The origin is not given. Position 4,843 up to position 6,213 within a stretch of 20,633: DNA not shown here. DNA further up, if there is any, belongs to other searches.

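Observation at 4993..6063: Cas6-like glycine-rich loop (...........) at the C-terminus of the last island gene implies a processed guide RNA, yet no repeat array is present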

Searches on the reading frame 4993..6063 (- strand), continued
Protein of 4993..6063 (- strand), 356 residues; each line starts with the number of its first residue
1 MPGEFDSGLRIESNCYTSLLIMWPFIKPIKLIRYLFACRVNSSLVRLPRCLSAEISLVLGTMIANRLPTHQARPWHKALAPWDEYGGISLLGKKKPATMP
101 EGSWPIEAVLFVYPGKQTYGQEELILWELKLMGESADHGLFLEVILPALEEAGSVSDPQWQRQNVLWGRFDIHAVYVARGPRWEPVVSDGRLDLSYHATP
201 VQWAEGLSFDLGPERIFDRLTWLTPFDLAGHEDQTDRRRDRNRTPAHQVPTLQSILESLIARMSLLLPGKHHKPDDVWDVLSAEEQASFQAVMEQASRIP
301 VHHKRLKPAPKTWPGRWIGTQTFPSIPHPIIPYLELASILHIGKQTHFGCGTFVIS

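Call 68: search_protein_families(library=pfam, proteins=[P0223, P0225, P0237, P0241, P0244, P0247, P0248, P0232, P0245, P0207], max_evalue=0.01)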
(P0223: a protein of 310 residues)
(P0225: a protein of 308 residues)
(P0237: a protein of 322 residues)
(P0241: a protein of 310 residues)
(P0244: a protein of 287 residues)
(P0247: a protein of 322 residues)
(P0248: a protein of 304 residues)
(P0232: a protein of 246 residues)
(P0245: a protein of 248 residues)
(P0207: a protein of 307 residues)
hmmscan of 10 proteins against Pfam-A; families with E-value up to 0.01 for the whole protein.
P0223 (310 aa): 1 family
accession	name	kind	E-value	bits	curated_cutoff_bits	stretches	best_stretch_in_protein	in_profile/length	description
PF10040.14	CRISPR_Cas6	-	0.00094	20.3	25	1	207-307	2-89/89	CRISPR-associated endoribonuclease Cas6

P0225 (308 aa): 1 family
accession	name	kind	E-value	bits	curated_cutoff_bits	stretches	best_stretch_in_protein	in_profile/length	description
PF10040.14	CRISPR_Cas6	-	1.2e-06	29.6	25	1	195-304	1-88/89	CRISPR-associated endoribonuclease Cas6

P0237 (322 aa): 1 family
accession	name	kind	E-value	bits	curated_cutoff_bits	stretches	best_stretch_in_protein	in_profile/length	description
PF10040.14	CRISPR_Cas6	-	3.7e-05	24.8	25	1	196-316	2-88/89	CRISPR-associated endoribonuclease Cas6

P0241 (310 aa): 1 family
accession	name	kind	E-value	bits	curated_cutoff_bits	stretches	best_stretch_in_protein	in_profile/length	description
PF10040.14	CRISPR_Cas6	-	9.9e-10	39.5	25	1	195-303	1-89/89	CRISPR-associated endoribonuclease Cas6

P0244 (287 aa): 1 family
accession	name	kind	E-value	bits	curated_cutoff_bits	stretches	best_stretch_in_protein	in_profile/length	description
PF10040.14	CRISPR_Cas6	-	8.1e-06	26.9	25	1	159-279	2-88/89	CRISPR-associated endoribonuclease Cas6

P0247 (322 aa): 1 family
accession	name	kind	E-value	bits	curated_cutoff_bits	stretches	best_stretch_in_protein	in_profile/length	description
PF10040.14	CRISPR_Cas6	-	8.5e-15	55.7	25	1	173-298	1-88/89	CRISPR-associated endoribonuclease Cas6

P0248 (304 aa): 1 family
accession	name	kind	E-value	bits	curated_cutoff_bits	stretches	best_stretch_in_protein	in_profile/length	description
PF10040.14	CRISPR_Cas6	-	6.6e-11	43.2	25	1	186-293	1-88/89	CRISPR-associated endoribonuclease Cas6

P0232 (246 aa): 1 family
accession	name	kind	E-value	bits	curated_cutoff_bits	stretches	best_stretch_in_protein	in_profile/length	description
PF10040.14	CRISPR_Cas6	-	1.3e-07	32.7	25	1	130-239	2-89/89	CRISPR-associated endoribonuclease Cas6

P0245 (248 aa): 0 families

P0207 (307 aa): 0 families

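Call 73: find_related_loci(query=A3, collection=metagenome_contigs, flank=10000)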
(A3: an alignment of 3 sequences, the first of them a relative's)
Query A3 (310 aa) in metagenome_contigs; peptide patterns used: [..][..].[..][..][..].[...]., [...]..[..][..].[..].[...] (x = any residue, [..] = any of these).
350 stretches matched a pattern, but none encodes a relative of the query by tblastn (E <= 1e-3).
